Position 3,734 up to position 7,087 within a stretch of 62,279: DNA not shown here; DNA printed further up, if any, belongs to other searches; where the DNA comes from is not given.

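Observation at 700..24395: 24-kb surface-glycan island unusually rich in GT-C membrane glycosyltransferases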

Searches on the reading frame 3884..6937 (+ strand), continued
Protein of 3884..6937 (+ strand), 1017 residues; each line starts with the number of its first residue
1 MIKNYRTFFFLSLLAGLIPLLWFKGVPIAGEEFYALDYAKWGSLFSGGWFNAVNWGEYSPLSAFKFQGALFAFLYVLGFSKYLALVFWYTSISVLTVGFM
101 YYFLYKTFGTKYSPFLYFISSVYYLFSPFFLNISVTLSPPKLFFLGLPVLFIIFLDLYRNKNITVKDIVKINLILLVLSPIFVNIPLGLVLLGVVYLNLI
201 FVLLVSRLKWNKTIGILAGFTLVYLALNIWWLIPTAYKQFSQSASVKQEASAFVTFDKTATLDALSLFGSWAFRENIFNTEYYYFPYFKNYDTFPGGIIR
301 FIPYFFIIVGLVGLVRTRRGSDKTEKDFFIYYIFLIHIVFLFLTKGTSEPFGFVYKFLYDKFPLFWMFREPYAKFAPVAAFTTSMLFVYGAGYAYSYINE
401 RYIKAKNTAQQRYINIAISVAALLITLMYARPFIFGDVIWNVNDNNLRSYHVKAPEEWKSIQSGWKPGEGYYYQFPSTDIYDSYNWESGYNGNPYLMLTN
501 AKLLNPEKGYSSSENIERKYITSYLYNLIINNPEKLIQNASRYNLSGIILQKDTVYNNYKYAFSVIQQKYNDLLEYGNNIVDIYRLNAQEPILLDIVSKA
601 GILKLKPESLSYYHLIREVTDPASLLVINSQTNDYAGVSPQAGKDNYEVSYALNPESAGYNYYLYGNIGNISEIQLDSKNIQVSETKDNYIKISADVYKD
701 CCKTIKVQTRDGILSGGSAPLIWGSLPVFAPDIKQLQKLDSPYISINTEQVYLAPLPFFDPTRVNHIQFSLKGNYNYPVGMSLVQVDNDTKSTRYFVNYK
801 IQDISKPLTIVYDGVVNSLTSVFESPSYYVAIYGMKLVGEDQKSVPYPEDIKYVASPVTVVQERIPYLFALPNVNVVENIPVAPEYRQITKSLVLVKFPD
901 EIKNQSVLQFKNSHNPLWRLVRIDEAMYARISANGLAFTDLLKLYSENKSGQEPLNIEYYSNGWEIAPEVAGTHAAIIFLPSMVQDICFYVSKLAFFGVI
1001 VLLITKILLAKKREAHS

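Call 45: search_protein_families(library=pfam, proteins=[L060:3-875:+, L060:906-1700:+, L003:9352-10437:+, L003:11609-12559:+, L001:6118-6957:+, L001:4425-5348:+, L001:2444-4378:+, L001:789-2411:+, L003:4435-6345:-], max_evalue=0.01)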
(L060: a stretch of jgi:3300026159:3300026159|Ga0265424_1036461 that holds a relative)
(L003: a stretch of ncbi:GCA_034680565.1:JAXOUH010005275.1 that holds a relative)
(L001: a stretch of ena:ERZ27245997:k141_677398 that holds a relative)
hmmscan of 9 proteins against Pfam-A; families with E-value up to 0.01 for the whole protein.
L060:3-875:+ (290 aa): 0 families

L060:906-1700:+ (264 aa): 0 families

L003:9352-10437:+ (361 aa): 3 families
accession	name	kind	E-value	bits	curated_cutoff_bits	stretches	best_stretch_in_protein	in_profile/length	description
PF00535.33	Glycos_transf_2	-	5.9e-20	72.3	23.3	1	29-135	1-110/168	Glycosyl transferase family 2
PF13641.12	Glyco_tranf_2_3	-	2.2e-05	25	27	1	28-271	3-226/230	Glycosyltransferase like family 2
PF13704.12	Glyco_tranf_2_4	-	0.004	18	27.5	0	57-118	19-87/98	Glycosyl transferase family 2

L003:11609-12559:+ (316 aa): 3 families
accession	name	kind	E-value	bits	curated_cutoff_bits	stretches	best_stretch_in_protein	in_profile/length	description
PF00535.33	Glycos_transf_2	-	4.7e-16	59.6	23.3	1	6-169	2-153/168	Glycosyl transferase family 2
PF10111.15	Glyco_tranf_2_2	-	1.3e-11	45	27.3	2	5-104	1-102/276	Glycosyltransferase like family 2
PF13641.12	Glyco_tranf_2_3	-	5.2e-07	30.4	27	0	193-244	160-211/230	Glycosyltransferase like family 2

L001:6118-6957:+ (279 aa): 0 families

L001:4425-5348:+ (307 aa): 0 families

L001:2444-4378:+ (644 aa): 0 families

L001:789-2411:+ (540 aa): 0 families

L003:4435-6345:- (636 aa): 0 families
